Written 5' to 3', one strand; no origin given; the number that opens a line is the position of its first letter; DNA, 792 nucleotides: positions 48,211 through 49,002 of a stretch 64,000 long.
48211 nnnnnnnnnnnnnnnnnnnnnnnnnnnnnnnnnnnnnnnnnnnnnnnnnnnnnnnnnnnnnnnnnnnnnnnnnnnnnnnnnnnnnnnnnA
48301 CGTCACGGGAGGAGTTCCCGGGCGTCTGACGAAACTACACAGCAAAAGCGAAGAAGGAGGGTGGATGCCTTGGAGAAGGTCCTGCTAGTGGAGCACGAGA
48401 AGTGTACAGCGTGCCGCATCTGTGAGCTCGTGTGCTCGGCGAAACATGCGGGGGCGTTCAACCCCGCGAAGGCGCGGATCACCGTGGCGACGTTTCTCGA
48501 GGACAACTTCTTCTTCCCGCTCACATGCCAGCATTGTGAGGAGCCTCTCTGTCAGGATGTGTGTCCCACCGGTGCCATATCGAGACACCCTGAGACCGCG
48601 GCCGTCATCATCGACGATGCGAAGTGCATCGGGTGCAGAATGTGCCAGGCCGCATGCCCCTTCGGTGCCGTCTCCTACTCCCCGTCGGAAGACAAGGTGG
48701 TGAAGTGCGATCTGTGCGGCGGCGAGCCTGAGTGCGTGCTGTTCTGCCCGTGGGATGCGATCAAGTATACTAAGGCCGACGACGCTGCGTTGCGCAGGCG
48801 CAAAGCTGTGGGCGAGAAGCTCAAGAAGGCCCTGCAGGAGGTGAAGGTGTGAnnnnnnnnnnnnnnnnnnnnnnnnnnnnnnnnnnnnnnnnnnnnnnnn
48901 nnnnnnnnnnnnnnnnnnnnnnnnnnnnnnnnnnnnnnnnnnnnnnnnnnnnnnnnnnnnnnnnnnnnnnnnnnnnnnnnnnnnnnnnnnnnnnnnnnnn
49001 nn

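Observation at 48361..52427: Tungsten AOR module resembling the NAD-linked AorABC-type complex, including a MoaD-like gene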

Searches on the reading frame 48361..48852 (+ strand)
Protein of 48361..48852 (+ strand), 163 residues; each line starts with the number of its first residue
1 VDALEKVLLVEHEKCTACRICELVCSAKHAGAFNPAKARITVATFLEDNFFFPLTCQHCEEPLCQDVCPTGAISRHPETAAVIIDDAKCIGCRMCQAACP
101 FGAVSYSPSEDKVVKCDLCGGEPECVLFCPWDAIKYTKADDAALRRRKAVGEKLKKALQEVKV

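Call 3: search_protein_families(library=pfam, proteins=[window:48361-48852:+], max_evalue=0.01)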
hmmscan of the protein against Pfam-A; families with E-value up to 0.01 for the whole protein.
window:48361-48852:+ (163 aa): 14 families
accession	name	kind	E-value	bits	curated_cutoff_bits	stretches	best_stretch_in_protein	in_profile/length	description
PF13247.11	Fer4_11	-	4.6e-17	62.5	26.2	1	50-135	4-96/100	4Fe-4S dicluster domain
PF12838.12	Fer4_7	-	1.3e-14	54.9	27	2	55-103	1-52/52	4Fe-4S dicluster domain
PF12837.12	Fer4_6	-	2.3e-13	49.8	25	2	83-103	3-23/24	4Fe-4S binding domain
PF00037.32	Fer4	-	4.2e-13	49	21.1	1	82-104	1-23/24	4Fe-4S binding domain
PF13187.11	Fer4_9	-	1.4e-12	47.9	27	2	88-134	1-52/52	4Fe-4S dicluster domain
PF13237.11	Fer4_10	-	2e-12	47.3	25.5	2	54-100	7-53/53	4Fe-4S dicluster domain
PF12797.12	Fer4_2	-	2.4e-11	43.2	24.5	2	81-101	2-22/22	4Fe-4S binding domain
PF14697.11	Fer4_21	-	5.6e-11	42.8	35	1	83-135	2-58/59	4Fe-4S dicluster domain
PF13484.11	Fer4_16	-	5.2e-08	34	30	0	56-76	2-20/66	4Fe-4S double cluster binding domain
PF12800.12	Fer4_4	-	2.4e-07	30.9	24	1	88-102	3-17/17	4Fe-4S binding domain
PF25160.1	LdpA_Fe-S-bd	-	7.8e-07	29.2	27.6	1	58-105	4-44/49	LdpA Fe-S cluster-binding domain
PF12798.12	Fer4_3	-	3.4e-05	24.8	27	0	89-103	1-15/15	4Fe-4S binding domain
PF13183.11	Fer4_8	-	0.00034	21.5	27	0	88-106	4-22/68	4Fe-4S dicluster domain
PF13534.11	Fer4_17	-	0.00082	20.3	22.2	0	88-104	1-17/61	4Fe-4S dicluster domain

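Call 4: search_protein_families(library=ncbifam, proteins=[window:48361-48852:+], max_evalue=0.01)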
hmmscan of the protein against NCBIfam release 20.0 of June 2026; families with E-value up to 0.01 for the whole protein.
window:48361-48852:+ (163 aa): 73 families (the best 25 are shown)
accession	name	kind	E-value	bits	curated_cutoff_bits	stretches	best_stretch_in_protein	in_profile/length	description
NF045766.1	PhenlGlyoxDHPadI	equivalog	4.6e-27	94.9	700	1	8-140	7-139/443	NADH-dependent phenylglyoxylate dehydrogenase subunit beta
TIGR02951.1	DMSO_dmsB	equivalog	5.7e-26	91.5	214.1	1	10-141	6-155/161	DMSO/selenate family reductase complex B subunit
NF007382.0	PRK09898.1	equivalog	1.8e-21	76.6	213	1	6-138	59-202/208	ferredoxin-like protein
NF009408.0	PRK12769.1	equivalog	7.5e-21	73.9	1003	1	6-161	3-166/659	formate-dependent uric acid utilization protein AegA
NF008134.0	PRK10882.1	equivalog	9e-20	71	263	1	53-144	110-213/329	hydrogenase 2 operon protein HybA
NF045797.1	DsrO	equivalog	1.2e-17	64.2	200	1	44-107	91-153/235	sulfate reduction electron transfer complex DsrMKJOP subunit DsrO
TIGR03149.1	cyt_nit_nrfC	equivalog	2.7e-17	62.9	377.6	1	51-150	89-195/225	cytochrome c nitrite reductase Fe-S protein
NF045715.1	sulf_resp_HmcB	equivalog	9.3e-17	61.1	420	1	48-150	99-209/307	sulfate respiration complex iron-sulfur protein HmcB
NF009451.0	PRK12809.1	equivalog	1.8e-16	59.6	1154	1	5-149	2-147/639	formate-dependent uric acid utilization protein YgfT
TIGR01582.1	FDH-beta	equivalog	2.2e-15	56.5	334.7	1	55-155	92-197/283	formate dehydrogenase subunit beta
NF041715.1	arsenate_red_ArrB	equivalog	2.3e-15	56.8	450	1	9-107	6-107/233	arsenate respiratory reductase iron-sulfur subunit ArrB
NF007658.0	PRK10330.1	equivalog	4.1e-15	55.7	260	1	6-105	3-105/181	electron transport protein HydN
NF038355.1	FDH3_beta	equivalog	7.1e-15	55.5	240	1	8-124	5-126/180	formate dehydrogenase FDH3 subunit beta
TIGR01660.1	narH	equivalog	7e-14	51.1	524.05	1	46-119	171-246/492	nitrate reductase subunit beta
TIGR03478.1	DMSO_red_II_bet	subfamily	4.3e-13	48.9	480.7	1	50-119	125-194/321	DMSO reductase family type II enzyme, iron-sulfur subunit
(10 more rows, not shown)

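Call 7: search_solved_structures(query=window:48361-48852:+, max_evalue=0.00001, show_alignments=1)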
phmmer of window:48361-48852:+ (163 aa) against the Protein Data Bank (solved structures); distinct sequences matched with E-value up to 0.00001: 29.
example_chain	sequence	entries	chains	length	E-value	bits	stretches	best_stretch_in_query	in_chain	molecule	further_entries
9mqx_E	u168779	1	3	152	1e-37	132.6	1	4-153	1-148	Fe-S-cluster-containing hydrogenase subunit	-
8c0z_C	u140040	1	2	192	5.7e-35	123.7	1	6-153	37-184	Iron-sulfur cluster-binding protein potential subunit of aldehyde oxidoreductase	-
6x6u_B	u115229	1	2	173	9e-26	93.8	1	8-136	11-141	Oxidoreductase, Fe-S subunit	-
6x1o_B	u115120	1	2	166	1.9e-25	92.7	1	8-136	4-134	Oxidoreductase, Fe-S subunit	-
7qv7_A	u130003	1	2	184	5.8e-19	71.7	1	9-110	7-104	Hydrogen dependent carbon dioxide reductase subunit HycB3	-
7qv7_B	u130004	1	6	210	2.6e-18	69.5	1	9-109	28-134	Hydrogen dependent carbon dioxide reductase subunit HycB4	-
7z0s_B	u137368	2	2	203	1.5e-16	63.8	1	8-110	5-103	Formate hydrogenlyase subunit 2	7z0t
9sw6_H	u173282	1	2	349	1.7e-16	63.7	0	66-105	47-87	Tungsten formylmethanofuran dehydrogenase, subunit F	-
2ivf_B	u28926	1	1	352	7.1e-16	61.6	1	50-122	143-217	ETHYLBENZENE DEHYDROGENASE BETA-SUBUNIT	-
5t5i_F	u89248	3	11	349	9.2e-16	61.3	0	66-105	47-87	Tungsten formylmethanofuran dehydrogenase subunit fwdF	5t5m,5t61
9sw6_G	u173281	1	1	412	1.4e-14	57.4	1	82-137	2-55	Polyferredoxin protein MvhB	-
1kqf_B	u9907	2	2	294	3.7e-14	56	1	56-146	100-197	FORMATE DEHYDROGENASE, NITRATE-INDUCIBLE, IRON-SULFUR SUBUNIT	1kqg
1q16_B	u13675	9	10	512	5.7e-14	55.4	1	50-120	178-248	Respiratory nitrate reductase 1 beta chain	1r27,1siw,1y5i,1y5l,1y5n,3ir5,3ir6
4ydd_B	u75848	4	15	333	8.3e-14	54.9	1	49-141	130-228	DMSO reductase family type II enzyme, iron-sulfur subunit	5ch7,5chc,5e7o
1y4z_B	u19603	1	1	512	2.1e-13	53.6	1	50-120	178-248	Respiratory nitrate reductase 1 beta chain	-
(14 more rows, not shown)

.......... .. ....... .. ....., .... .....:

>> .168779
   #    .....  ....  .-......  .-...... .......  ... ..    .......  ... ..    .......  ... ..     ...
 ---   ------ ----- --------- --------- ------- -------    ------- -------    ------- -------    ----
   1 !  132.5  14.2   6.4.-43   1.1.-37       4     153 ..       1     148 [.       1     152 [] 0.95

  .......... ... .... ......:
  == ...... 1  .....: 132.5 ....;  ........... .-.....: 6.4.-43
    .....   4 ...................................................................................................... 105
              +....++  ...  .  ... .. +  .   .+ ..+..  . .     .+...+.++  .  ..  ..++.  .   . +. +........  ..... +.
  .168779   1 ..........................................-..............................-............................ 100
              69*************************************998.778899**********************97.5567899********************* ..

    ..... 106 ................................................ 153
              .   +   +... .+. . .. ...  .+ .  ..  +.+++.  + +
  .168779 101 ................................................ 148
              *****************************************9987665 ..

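Call 33: search_solved_structures(query=window:48370-48852:+, max_evalue=1e-20, show_alignments=3)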
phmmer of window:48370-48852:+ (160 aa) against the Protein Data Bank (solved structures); distinct sequences matched with E-value up to 1e-20: 4.
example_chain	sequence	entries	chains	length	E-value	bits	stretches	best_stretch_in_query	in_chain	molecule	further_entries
9mqx_E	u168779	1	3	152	5.4e-38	133.6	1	1-150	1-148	Fe-S-cluster-containing hydrogenase subunit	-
8c0z_C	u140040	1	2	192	8.4e-35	123.2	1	3-150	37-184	Iron-sulfur cluster-binding protein potential subunit of aldehyde oxidoreductase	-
6x6u_B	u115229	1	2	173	1.1e-25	93.5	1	5-133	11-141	Oxidoreductase, Fe-S subunit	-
6x1o_B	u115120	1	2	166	1.9e-25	92.8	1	5-133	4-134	Oxidoreductase, Fe-S subunit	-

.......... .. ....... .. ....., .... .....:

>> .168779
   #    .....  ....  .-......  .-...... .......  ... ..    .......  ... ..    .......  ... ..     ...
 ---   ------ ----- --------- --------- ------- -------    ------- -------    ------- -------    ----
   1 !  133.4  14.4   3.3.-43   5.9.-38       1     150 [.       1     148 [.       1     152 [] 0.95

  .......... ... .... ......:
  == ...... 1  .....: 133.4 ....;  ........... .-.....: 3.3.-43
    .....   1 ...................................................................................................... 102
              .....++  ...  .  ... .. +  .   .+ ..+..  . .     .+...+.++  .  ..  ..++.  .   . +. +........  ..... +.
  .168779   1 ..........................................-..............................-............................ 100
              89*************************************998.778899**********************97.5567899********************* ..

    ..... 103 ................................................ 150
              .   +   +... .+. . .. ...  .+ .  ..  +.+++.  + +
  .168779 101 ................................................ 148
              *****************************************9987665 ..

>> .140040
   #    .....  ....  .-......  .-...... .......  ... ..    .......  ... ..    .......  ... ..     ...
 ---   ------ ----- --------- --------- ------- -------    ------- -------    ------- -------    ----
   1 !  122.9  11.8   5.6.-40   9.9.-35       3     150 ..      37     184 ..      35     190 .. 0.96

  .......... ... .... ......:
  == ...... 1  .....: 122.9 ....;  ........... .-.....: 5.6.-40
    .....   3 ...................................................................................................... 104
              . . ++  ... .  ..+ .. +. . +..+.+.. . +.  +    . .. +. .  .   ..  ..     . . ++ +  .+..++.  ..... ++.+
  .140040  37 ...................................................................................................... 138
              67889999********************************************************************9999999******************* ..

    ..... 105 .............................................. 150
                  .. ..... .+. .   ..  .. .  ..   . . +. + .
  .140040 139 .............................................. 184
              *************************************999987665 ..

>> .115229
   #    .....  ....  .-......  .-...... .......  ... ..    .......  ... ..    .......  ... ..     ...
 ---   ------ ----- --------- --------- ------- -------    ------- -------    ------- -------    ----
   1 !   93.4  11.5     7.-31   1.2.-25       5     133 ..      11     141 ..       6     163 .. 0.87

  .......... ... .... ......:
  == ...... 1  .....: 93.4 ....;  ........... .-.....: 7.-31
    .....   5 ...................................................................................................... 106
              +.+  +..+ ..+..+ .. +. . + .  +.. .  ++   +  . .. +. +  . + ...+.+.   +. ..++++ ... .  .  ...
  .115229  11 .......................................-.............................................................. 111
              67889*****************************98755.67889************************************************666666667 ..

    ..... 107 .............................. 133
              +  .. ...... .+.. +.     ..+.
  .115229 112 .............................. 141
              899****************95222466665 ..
